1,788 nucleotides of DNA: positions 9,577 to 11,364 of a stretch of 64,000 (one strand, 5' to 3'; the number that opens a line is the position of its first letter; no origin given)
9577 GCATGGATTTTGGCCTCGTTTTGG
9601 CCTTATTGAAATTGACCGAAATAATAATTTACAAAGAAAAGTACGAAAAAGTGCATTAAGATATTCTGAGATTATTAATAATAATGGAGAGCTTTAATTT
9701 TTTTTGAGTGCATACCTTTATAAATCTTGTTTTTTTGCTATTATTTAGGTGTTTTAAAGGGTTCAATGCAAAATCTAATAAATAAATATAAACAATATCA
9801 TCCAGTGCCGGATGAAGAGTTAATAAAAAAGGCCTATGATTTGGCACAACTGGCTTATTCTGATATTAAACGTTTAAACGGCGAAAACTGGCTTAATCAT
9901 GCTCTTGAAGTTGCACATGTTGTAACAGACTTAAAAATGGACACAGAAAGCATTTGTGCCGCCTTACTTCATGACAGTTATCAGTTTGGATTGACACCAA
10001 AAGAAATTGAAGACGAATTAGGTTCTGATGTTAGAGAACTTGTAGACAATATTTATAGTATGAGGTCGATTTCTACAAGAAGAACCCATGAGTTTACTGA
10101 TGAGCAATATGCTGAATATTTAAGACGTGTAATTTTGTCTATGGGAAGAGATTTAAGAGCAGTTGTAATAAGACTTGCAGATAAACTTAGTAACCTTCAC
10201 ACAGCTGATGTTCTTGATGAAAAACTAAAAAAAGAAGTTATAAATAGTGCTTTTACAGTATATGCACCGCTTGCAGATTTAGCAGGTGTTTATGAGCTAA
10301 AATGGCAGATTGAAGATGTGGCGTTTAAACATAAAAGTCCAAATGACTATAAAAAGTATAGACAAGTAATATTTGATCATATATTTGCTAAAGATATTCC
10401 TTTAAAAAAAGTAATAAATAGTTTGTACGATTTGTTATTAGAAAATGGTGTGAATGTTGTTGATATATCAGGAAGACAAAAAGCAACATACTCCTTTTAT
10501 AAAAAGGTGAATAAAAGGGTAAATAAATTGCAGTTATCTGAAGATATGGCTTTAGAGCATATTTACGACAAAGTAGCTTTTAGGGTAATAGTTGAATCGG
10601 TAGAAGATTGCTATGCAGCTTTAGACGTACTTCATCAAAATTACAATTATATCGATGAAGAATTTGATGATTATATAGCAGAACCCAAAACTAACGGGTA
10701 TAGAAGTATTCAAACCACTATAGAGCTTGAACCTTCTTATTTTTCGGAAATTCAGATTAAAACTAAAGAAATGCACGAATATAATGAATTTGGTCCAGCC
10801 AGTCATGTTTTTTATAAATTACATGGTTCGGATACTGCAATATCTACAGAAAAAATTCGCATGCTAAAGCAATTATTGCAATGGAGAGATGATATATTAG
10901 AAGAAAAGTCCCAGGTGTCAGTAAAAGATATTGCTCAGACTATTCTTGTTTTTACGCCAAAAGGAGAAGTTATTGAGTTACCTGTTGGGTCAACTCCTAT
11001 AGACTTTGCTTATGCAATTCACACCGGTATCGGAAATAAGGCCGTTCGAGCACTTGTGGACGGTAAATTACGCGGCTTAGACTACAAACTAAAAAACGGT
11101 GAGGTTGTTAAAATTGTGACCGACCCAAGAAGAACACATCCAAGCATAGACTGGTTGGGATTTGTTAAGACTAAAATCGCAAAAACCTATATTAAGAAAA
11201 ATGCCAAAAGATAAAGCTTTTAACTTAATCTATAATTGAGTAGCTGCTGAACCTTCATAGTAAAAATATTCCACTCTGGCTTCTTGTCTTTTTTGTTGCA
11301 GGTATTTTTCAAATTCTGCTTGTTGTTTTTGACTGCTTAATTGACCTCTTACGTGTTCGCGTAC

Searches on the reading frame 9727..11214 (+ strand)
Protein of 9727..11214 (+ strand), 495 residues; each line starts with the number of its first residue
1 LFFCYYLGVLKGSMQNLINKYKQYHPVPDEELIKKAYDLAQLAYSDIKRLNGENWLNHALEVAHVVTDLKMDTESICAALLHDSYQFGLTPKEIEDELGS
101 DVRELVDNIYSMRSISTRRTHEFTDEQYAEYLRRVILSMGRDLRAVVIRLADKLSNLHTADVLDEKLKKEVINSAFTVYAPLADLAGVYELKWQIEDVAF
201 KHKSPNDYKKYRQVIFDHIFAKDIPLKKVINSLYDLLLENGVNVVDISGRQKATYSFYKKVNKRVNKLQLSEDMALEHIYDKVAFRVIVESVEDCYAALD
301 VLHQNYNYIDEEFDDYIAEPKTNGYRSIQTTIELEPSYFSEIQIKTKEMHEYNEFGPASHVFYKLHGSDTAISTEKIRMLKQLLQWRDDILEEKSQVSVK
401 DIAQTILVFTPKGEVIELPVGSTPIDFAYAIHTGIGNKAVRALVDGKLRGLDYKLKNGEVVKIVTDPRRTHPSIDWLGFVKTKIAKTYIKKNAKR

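Call 61: search_protein_families(library=ncbifam, proteins=[window:9727-11214:+], max_evalue=0.00001)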
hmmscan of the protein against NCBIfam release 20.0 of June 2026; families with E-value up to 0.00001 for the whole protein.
window:9727-11214:+ (495 aa): 7 families
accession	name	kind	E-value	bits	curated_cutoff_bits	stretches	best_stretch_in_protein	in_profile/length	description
TIGR00691.1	spoT_relA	subfamily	2.5e-118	396.2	499.2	1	36-494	1-450/687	RelA/SpoT family protein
NF008124.0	PRK10872.1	equivalog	3.9e-83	280.3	728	1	53-489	53-492/744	GTP diphosphokinase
NF008303.0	PRK11092.1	equivalog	1.7e-81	274.4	947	1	16-491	6-472/702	bifunctional GTP diphosphokinase/guanosine-3',5'-bis pyrophosphate 3'-pyrophosphohydrolase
NF053588.1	GTPPhKinYjbM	equivalog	3.2e-07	30.3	320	1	247-350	40-146/201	GTP diphosphokinase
TIGR04552.1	TIGR04552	subfamily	6.6e-07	28.9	125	0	260-305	168-213/352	TIGR04552 family protein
NF007171.0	PRK09602.1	subfamily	8.9e-07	28.1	387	1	416-465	344-395/397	YchF-related putative GTPase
TIGR04562.1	TIGR04562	subfamily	1.2e-06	28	140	0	265-305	172-212/356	TIGR04552 family protein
